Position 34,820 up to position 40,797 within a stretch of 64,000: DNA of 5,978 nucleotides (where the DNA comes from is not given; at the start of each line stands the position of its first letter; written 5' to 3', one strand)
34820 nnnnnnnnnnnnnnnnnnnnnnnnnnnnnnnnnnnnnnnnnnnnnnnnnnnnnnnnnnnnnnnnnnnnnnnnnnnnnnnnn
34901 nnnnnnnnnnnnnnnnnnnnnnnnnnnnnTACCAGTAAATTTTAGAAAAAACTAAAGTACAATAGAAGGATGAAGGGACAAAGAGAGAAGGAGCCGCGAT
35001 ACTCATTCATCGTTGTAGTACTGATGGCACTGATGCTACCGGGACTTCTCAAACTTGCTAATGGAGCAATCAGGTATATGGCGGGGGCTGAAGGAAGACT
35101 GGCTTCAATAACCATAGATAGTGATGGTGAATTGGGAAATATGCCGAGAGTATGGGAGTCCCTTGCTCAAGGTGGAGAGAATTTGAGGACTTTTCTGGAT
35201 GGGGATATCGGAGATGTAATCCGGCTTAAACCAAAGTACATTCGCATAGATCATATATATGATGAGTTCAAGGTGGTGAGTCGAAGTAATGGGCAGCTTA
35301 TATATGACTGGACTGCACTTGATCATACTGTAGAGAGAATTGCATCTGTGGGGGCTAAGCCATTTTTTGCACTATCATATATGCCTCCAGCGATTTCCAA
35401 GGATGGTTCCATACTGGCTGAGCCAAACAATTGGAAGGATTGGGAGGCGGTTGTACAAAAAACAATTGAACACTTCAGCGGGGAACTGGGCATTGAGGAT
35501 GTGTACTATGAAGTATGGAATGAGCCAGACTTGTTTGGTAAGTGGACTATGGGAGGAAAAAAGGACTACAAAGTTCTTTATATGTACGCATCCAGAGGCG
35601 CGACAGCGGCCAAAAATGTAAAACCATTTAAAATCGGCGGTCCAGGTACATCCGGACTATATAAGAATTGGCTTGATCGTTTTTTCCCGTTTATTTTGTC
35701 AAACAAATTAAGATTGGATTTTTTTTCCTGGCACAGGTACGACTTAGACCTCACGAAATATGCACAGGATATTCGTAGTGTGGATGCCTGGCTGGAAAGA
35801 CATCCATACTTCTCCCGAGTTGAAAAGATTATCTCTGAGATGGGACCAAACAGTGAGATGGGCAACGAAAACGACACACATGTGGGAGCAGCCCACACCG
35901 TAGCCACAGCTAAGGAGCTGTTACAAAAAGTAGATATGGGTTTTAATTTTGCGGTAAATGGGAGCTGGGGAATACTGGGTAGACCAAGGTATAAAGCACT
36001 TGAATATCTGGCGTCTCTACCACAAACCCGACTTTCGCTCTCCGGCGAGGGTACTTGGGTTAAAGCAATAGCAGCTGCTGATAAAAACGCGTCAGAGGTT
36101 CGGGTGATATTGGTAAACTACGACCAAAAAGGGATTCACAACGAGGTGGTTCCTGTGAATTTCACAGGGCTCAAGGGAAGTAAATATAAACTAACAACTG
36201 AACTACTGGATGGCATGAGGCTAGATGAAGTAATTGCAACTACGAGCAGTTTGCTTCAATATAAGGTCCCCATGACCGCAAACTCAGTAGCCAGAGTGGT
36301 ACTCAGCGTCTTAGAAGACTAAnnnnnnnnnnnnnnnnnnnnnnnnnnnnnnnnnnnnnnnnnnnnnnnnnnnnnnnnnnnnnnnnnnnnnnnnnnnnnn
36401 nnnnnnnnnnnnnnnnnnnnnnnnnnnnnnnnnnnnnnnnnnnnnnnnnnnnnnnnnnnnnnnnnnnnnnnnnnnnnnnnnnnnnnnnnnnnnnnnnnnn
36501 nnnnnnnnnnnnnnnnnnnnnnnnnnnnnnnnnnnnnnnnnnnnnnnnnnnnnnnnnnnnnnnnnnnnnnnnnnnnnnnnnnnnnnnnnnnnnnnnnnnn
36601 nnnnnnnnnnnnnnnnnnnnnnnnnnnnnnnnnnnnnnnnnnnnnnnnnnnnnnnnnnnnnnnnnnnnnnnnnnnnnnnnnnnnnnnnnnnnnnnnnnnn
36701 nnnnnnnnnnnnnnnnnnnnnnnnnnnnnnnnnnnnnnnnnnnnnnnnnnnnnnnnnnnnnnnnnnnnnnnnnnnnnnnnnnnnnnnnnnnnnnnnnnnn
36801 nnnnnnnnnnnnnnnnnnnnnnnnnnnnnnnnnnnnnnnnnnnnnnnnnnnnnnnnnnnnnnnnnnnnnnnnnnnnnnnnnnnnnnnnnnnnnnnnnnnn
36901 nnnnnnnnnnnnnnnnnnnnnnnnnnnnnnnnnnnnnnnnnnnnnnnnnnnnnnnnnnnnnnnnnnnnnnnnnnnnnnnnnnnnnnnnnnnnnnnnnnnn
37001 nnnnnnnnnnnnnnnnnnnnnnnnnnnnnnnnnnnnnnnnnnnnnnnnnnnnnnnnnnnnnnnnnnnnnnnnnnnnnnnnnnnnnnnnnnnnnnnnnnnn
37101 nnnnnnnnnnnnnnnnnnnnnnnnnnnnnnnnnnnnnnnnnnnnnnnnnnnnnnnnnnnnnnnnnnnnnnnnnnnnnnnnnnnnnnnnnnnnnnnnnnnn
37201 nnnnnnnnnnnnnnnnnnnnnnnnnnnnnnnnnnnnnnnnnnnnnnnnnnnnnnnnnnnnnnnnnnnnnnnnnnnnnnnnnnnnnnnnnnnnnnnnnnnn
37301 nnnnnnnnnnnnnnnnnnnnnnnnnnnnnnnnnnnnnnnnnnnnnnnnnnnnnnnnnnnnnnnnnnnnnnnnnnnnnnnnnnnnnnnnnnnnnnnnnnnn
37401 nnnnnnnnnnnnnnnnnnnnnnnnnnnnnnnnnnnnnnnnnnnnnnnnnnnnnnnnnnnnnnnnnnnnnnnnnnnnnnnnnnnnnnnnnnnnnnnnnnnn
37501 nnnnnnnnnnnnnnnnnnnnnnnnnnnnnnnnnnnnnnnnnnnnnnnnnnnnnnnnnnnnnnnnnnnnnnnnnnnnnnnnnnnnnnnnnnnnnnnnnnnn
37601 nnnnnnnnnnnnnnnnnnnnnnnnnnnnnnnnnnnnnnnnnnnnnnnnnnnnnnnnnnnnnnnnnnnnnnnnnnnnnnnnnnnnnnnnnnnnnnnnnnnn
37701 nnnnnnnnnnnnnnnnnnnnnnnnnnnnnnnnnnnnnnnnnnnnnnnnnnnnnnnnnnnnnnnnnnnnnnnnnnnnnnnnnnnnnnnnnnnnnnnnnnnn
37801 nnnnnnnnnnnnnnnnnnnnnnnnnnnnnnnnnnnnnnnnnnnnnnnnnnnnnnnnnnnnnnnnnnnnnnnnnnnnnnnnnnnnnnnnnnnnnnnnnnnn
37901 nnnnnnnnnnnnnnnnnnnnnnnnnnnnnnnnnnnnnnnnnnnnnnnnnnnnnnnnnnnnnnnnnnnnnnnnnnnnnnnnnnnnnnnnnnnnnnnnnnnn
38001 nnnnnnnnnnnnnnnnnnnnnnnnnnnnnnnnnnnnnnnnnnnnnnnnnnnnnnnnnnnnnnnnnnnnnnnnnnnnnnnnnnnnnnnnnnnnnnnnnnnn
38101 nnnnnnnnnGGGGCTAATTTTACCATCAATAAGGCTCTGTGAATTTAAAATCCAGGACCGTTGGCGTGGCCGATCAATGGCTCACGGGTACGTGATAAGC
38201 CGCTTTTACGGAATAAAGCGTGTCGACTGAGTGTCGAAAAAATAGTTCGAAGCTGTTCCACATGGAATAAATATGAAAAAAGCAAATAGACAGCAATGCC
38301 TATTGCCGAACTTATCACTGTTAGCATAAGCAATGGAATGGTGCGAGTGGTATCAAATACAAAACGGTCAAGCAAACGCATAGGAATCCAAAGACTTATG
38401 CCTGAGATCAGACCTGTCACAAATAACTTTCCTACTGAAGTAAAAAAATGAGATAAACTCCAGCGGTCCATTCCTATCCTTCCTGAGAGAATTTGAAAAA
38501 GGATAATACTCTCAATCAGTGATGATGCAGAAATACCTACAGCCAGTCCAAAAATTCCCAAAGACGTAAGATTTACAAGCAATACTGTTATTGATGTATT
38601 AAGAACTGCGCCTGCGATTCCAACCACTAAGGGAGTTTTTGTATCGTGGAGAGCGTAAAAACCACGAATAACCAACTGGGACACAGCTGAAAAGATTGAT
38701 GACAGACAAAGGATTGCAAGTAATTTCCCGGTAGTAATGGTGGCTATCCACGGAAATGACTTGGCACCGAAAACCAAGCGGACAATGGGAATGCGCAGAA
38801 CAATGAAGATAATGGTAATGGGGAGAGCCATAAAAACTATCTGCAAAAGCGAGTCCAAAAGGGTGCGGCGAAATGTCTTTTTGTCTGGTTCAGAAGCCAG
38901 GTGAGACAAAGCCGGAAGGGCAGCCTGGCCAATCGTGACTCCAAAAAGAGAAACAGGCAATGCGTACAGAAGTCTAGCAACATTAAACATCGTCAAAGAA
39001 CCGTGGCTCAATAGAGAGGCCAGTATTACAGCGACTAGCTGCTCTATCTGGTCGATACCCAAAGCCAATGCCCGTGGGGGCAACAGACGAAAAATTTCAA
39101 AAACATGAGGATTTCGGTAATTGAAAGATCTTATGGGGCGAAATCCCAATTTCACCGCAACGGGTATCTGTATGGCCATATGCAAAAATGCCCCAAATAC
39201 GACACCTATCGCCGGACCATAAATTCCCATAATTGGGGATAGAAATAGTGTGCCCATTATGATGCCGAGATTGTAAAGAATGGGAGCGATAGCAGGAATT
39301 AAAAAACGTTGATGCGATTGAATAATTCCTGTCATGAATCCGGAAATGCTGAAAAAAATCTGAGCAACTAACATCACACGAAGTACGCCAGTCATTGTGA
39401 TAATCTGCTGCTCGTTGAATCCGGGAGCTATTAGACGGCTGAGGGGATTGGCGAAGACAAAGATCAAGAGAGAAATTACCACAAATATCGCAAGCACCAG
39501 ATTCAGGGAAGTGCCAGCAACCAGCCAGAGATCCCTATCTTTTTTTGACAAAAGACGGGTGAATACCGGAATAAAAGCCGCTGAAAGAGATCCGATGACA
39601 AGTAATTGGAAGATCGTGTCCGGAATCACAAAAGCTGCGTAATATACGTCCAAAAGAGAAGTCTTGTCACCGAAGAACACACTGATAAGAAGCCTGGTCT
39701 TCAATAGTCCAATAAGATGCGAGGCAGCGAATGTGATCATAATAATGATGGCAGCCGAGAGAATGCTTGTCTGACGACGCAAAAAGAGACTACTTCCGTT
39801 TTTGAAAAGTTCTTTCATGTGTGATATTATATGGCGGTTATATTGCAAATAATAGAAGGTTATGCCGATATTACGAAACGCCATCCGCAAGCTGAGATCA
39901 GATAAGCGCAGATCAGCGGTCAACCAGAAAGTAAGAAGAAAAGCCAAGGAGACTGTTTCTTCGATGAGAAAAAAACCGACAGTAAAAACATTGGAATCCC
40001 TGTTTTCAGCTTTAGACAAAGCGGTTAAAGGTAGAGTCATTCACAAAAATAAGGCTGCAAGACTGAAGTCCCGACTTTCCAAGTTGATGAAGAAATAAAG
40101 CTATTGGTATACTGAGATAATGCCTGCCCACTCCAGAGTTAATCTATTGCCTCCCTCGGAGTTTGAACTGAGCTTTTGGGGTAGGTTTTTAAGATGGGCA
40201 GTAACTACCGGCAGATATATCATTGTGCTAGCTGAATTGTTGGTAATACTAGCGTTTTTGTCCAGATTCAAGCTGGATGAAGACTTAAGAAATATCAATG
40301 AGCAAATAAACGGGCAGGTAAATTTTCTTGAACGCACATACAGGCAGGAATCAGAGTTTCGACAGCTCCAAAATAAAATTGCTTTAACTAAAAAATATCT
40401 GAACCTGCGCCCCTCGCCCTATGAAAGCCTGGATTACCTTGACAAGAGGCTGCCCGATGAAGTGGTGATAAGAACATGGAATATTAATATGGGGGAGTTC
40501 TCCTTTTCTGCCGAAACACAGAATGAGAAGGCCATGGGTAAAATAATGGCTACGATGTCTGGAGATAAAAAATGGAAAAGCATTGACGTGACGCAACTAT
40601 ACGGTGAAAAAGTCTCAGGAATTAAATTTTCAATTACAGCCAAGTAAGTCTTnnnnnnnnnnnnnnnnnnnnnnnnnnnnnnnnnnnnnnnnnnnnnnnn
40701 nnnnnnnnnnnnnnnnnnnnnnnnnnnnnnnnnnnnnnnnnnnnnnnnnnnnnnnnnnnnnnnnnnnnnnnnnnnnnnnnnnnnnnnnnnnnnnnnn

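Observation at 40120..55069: A 15-kb cell-envelope island. It holds orphan PilN/PilO, an LPESG-anchored Thr/Pro-rich surface protein, HAD, GT4, three GT-C-like membrane transferases, LCP and tandem FemAB.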

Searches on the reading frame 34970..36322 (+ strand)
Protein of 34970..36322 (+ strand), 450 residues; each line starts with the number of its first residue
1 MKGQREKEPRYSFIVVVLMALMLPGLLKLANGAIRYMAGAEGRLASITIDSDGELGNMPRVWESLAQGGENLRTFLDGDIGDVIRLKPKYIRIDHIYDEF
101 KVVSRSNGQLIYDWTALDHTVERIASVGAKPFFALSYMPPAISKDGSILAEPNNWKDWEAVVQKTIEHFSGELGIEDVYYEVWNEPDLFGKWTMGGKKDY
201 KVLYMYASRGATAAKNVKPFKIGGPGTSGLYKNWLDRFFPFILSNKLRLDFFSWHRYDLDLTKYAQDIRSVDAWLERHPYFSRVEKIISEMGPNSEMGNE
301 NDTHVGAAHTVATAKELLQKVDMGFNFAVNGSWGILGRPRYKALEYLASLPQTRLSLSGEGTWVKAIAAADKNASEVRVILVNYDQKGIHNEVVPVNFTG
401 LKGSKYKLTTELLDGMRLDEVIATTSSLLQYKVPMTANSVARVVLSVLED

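Call 9: search_protein_families(library=pfam, proteins=[window:34970-36322:+], max_evalue=0.001)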
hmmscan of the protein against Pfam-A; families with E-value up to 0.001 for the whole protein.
window:34970-36322:+ (450 aa): 1 family
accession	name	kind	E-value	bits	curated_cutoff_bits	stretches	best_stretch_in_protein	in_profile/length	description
PF01229.23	Glyco_hydro_39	-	1.9e-22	80.2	26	1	89-295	49-265/472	Glycosyl hydrolases family 39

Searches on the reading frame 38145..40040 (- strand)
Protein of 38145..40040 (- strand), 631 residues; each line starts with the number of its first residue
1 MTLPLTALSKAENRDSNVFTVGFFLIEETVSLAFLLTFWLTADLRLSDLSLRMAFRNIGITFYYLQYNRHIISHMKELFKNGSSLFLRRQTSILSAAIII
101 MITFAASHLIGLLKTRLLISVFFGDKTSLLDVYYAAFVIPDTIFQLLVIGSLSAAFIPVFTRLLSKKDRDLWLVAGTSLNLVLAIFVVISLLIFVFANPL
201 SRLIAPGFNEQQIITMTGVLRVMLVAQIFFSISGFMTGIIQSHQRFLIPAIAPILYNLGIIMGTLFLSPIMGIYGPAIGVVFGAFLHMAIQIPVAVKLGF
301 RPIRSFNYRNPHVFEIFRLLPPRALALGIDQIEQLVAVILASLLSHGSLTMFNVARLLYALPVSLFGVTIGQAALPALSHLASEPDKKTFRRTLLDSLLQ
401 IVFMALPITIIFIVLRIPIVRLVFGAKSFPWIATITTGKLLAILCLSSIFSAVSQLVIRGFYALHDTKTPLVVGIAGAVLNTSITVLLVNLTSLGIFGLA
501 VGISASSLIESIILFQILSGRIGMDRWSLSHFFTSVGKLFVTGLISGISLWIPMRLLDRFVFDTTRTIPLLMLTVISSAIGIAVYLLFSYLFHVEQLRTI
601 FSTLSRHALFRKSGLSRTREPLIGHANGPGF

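Call 9: search_protein_families(library=pfam, proteins=[window:38145-40040:-], max_evalue=0.001)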
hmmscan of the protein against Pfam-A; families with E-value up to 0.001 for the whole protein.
window:38145-40040:- (631 aa): 4 families
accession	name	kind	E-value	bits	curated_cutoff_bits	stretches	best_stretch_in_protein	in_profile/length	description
PF03023.19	MurJ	-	7.9e-75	252.6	27.4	1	122-561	4-441/451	Lipid II flippase MurJ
PF13440.11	Polysacc_synt_3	-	9.2e-10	38.7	23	1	183-427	51-287/293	Polysaccharide biosynthesis protein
PF01554.23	MatE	-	5.2e-06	26.7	24.9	1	331-485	10-159/161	MatE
PF01943.22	Polysacc_synt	-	0.00044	20.2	28.2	1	182-381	84-273/274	Polysaccharide biosynthesis protein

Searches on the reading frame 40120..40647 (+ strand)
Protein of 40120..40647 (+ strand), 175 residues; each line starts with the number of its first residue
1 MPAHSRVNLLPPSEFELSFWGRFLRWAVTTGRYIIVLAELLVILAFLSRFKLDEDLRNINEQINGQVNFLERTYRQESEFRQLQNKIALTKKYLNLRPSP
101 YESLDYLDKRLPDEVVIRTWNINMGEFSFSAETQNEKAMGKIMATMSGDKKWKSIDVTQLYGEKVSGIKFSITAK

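Call 4: search_protein_families(library=pfam, proteins=[window:40120-40647:+], max_evalue=0.01)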
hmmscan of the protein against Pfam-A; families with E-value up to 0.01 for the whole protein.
window:40120-40647:+ (175 aa): 0 families

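Call 5: search_protein_families(library=ncbifam, proteins=[window:40120-40647:+], max_evalue=0.01)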
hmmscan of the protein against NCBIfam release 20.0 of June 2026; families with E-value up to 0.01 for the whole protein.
window:40120-40647:+ (175 aa): 0 families

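Call 12: search_protein_families(library=pfam, proteins=[window:40120-40647:+], max_evalue=10)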
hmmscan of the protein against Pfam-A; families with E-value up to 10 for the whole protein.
window:40120-40647:+ (175 aa): 1 family
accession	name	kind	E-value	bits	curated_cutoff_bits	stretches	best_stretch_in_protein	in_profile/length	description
PF05137.18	PilN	-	0.014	15.9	22.8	1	104-175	3-77/78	Fimbrial assembly protein (PilN)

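Call 43: search_solved_structures(query=A2, max_evalue=1)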
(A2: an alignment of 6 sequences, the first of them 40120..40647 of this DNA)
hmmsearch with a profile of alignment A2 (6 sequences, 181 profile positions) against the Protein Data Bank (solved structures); distinct sequences matched with E-value up to 1: 5.
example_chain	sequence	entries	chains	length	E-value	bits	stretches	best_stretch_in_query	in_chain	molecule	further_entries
3jc8_Na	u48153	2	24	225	2.2e-06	30.7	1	66-148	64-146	PilN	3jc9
8p0s_A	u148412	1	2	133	0.12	15.2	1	49-106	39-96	Rho-associated protein kinase 1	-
5t16_C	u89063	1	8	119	0.22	14.4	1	44-109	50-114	Ribonuclease 3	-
4s1x_A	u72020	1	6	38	0.53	13.1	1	62-93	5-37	Truncated hemagglutinin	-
4oxm_A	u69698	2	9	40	0.72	12.7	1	62-94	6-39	HA2-Del | Hemagglutinin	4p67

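Call 81: find_related_loci(query=A2, collection=metagenome_contigs, flank=7000)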
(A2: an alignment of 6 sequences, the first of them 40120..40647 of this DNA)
Query A2 (175 aa) in metagenome_contigs; peptide patterns used: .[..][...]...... (x = any residue, [..] = any of these).
434 stretches matched a pattern; 318 encode a relative of the query (tblastn E <= 1e-3); the best 80 are kept; 80 distinct loci.
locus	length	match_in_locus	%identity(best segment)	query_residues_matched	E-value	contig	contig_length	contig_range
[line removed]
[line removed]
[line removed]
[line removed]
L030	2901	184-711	54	1-175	2e-57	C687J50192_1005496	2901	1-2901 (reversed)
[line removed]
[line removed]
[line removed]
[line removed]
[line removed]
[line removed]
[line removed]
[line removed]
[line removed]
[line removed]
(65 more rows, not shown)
